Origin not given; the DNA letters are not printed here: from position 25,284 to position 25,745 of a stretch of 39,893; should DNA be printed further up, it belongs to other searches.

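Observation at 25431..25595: Extra 54-aa gene translationally coupled to the large terminase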

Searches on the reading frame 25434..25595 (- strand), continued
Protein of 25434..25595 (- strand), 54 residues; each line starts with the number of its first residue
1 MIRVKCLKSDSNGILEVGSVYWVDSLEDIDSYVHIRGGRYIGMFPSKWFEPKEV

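Call 53: search_protein_families(library=phrogs, alignment_id=A2, max_evalue=1)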
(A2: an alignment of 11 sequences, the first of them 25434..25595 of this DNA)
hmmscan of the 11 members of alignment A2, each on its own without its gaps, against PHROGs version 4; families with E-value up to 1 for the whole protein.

A. member 1, window:25434-25595:- (54 aa): 3 families
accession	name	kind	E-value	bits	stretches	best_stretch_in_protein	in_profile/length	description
phrog_31142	-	unknown function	0.15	13.5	1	4-28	3-26/71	-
phrog_9567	-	moron, auxiliary metabolic gene and host takeover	0.17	12.8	1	5-37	16-48/144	MazF-like growth inhibitor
phrog_10169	-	unknown function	0.24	12.7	1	4-27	6-29/81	-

B. families by the number of members that match (of 11 scanned): 11 families
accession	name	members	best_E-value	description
phrog_9567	-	3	0.17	MazF-like growth inhibitor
phrog_31142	-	2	0.15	-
phrog_33534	-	1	0.025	-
phrog_27721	-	1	0.063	-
phrog_3426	-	1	0.12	-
phrog_13362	-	1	0.14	-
phrog_27634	-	1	0.16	-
phrog_10169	-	1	0.24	-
phrog_30070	-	1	0.26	-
phrog_15411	-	1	0.36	-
phrog_38018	-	1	0.38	-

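Call 57: search_protein_families(library=pfam, proteins=[P0009, P0011, P0013, P0015], max_evalue=0.01)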
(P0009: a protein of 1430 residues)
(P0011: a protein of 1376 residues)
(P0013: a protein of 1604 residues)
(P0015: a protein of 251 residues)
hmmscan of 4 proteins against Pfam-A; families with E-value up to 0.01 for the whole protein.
P0009 (1430 aa): 5 families
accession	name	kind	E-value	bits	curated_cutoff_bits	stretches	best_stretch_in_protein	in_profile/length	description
PF17164.10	DUF5122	-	1e-227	736.4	27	20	815-849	2-36/36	Domain of unknown function (DUF5122) beta-propeller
PF07494.17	Reg_prop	-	1.4e-58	187.7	20.4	0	487-506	3-22/24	Two component regulator propeller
PF21722.4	Gly_rich_2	-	1e-08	35.9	24.3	1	1155-1364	1-225/226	Glycine-rich domain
PF11161.13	DUF2944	-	3.9e-06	27.3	32.2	0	210-251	83-124/185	Protein of unknown function (DUF2946)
PF12667.13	NigD_N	-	7.5e-06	26.5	24.3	0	182-200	8-26/67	NigD-like N-terminal OB domain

P0011 (1376 aa): 1 family
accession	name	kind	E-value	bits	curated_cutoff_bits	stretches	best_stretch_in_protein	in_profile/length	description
PF23212.2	DUF7064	-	0.0025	18.6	24.7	0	728-760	40-72/126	Domain of unknown function (DUF7064)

P0013 (1604 aa): 11 families
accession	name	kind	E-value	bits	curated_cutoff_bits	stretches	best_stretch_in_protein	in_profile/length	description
PF17164.10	DUF5122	-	0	1029.7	27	26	491-525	2-36/36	Domain of unknown function (DUF5122) beta-propeller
PF07494.17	Reg_prop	-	2.9e-75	238.9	20.4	0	74-94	3-23/24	Two component regulator propeller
PF06739.17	SBBP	-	1.9e-36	124.2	20.5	0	383-399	14-30/38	Beta-propeller repeat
PF13540.12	RCC1_2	-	4.4e-11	42.7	22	0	181-196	10-25/30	Regulator of chromosome condensation (RCC1) repeat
PF11161.13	DUF2944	-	2.3e-09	37.8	32.2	0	829-867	85-123/185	Protein of unknown function (DUF2946)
PF13964.12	Kelch_6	-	8e-08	32.5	25.3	0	586-620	5-36/50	Kelch motif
PF20077.4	CcmD_alt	-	0.00015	22.2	23.5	0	1063-1072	26-35/61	CcmD family protein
PF20067.5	SSL_N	-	0.00099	19.4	18.9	0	1010-1021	26-37/46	Strictosidine synthase-like, N-terminal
PF01436.27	NHL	-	0.003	17.9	20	0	536-548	5-17/28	NHL repeat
PF01344.31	Kelch_1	-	0.003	17.5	20.1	0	594-620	11-35/46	Kelch motif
PF23423.1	DUF7111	-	0.005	17.7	27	0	249-279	9-39/87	Family of unknown function (DUF7111)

P0015 (251 aa): 0 families

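Call 63: fold_search(model_id=the predicted structure, library=pdb)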
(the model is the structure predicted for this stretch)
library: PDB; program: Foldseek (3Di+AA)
matches with E <= 10: 797; with E <= 0.001: 0
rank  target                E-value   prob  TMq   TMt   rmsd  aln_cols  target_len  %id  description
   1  2vkn_A                5.2e-02  1.00  0.69  0.58   3.8        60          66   17  YEAST SHO1 SH3 DOMAIN COMPLEXED WITH A PEPTIDE FROM PBS2 (released 2008-02-05)
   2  1va7_C                5.8e-02  1.00  0.69  0.63   3.8        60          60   17  Yeast Myo3 SH3 domain, triclinic crystal form (released 2005-06-14)
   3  2lmj_MODEL_1_A        6.2e-02  1.00  0.73  0.62   2.9        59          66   22  Itk-sh3 (released 2012-12-05)
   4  1va7_A                6.2e-02  1.00  0.69  0.57   3.8        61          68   16  Yeast Myo3 SH3 domain, triclinic crystal form (released 2005-06-14)
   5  1ruw                  7.5e-02  1.00  0.77  0.63   2.7        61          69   13  Crystal structure of the SH3 domain from S. cerevisiae Myo3 (released 2005-03-01)
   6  7nzd                  8.0e-02  1.00  0.69  0.60   3.7        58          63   21  Fourth SH3 domain of POSH (Plenty of SH3 Domains protein) (released 2021-12-22)
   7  7nes                  1.6e-01  0.99  0.71  0.67   3.0        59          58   17  Crystal structure of the v-Src SH3 domain N117D-V124L mutant (released 2021-06-02)
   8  4qt7_A                1.8e-01  0.99  0.69  0.63   3.3        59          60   17  Crystal structure of the c-Src SH3 domain in complex with a peptide from the Hepatitis C virus NS5A-protein (released 2014-12-24)
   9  2jxb_MODEL_1_A        2.0e-01  0.99  0.71  0.48   2.7        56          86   16  Structure of CD3epsilon-Nck2 first SH3 domain complex (released 2008-09-23)
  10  7nyn_FFF              2.0e-01  0.96  0.64  0.57   3.6        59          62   19  Mutant Y526A of SH3 domain of JNK-interacting Protein 1 (JIP1) (released 2021-12-22)
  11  2fpe_G                2.1e-01  0.99  0.72  0.66   3.2        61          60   18  Conserved dimerization of the ib1 src-homology 3 domain (released 2006-02-28)
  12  6f55_MODEL_1_A        2.1e-01  0.98  0.69  0.58   3.2        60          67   18  Complex structure of PACSIN SH3 domain and TRPV4 proline rich region (released 2018-10-03)
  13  6x5s_A                2.1e-01  0.97  0.64  0.09   4.2        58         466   22  Human Alpha-1,6-fucosyltransferase (FUT8) bound to GDP and A3'-Asn (released 2020-10-07)
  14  7pvs_B                2.1e-01  0.96  0.62  0.57   4.3        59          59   17  Crystal structure of the Abl SH3 domain V73E-A74S-S75R-G76T-D77E-G92N-Y93N-N94T-H95E mutant in presence of PEG 200 (released 2022-09-14)
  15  1yn8_A                2.3e-01  0.99  0.74  0.68   3.5        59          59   14  SH3 domain of yeast NBP2 (released 2006-05-30)
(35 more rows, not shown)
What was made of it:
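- Foldseek against the PDB also puts SH3 domains at the top (call 63).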

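Call 67: predict_structure(alignment_id=A3)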
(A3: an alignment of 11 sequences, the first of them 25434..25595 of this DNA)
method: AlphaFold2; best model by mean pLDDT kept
length: 54 residues; sequences in the alignment: 11
mean_pLDDT: 93.1   pTM: 0.73
mean pLDDT of the five models: 93.1, 92.5, 91.7, 91.6, 90.4
residues with pLDDT >= 90: 47; 70-90: 6; 50-70: 1; < 50: 0
segments of 3 or more residues with pLDDT < 50: none
pLDDT, mean of each block of 10 residues (from residue 1): 95 94 94 93 97 77
secondary structure, 60 per line:
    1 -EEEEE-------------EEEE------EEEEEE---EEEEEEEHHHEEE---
elements in order: E2-6 E20-23 E30-35 E39-45 E49-51
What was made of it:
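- On SH3 domain superfamily: Met in a prediction only: pLDDT 93.1 with five concordant models (call 67).
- It has a confident, compact predicted fold (call 67).
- Tried and rejected: I reran it with permitted sequences (call 67).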

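Call 72: find_related_loci(query=A2, collection=genome_contigs, flank=4000)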
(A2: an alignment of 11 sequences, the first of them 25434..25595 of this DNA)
Query A2 (54 aa) in genome_contigs; peptide patterns used: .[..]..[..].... (x = any residue, [..] = any of these).
6 stretches matched a pattern; 2 encode a relative of the query (tblastn E <= 1e-3); 2 distinct loci.
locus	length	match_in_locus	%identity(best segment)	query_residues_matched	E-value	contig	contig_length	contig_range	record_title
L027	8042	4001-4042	79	36-49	7e-7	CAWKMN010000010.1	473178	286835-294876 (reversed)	MAG: uncultured Chloroflexia bacterium isolate MFD03899.bin.1.130 genome assembly, contig: contig_8562, whole genome sho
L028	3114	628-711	35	15-48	2e-4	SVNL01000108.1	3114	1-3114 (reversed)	MAG: Ruminococcus sp. isolate SIG538 NODE_140044_length_3114_cov_12.581520, whole genome shotgun sequence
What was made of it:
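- Tried and rejected: The bacterial-genome scan found no real homolog (call 72).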

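Call 73: find_related_loci(query=A2, collection=metagenome_contigs, flank=3000)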
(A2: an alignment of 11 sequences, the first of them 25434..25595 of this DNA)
Query A2 (54 aa) in metagenome_contigs; peptide patterns used: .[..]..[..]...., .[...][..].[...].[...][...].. (x = any residue, [..] = any of these).
109 stretches matched a pattern; 4 encode a relative of the query (tblastn E <= 1e-3); 4 distinct loci.
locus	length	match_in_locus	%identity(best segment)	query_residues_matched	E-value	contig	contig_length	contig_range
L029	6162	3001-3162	94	1-54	3e-33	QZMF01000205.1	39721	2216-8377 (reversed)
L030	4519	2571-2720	54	1-50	8e-19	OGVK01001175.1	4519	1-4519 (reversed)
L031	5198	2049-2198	54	1-50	3e-18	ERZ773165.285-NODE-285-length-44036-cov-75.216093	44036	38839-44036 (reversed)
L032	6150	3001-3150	54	1-50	3e-18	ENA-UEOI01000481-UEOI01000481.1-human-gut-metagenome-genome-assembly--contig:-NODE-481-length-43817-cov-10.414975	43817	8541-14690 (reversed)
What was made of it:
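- Tried and rejected: The metagenome scan yielded three Drulisvirus-like contigs and one T7-like contig (call 73).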
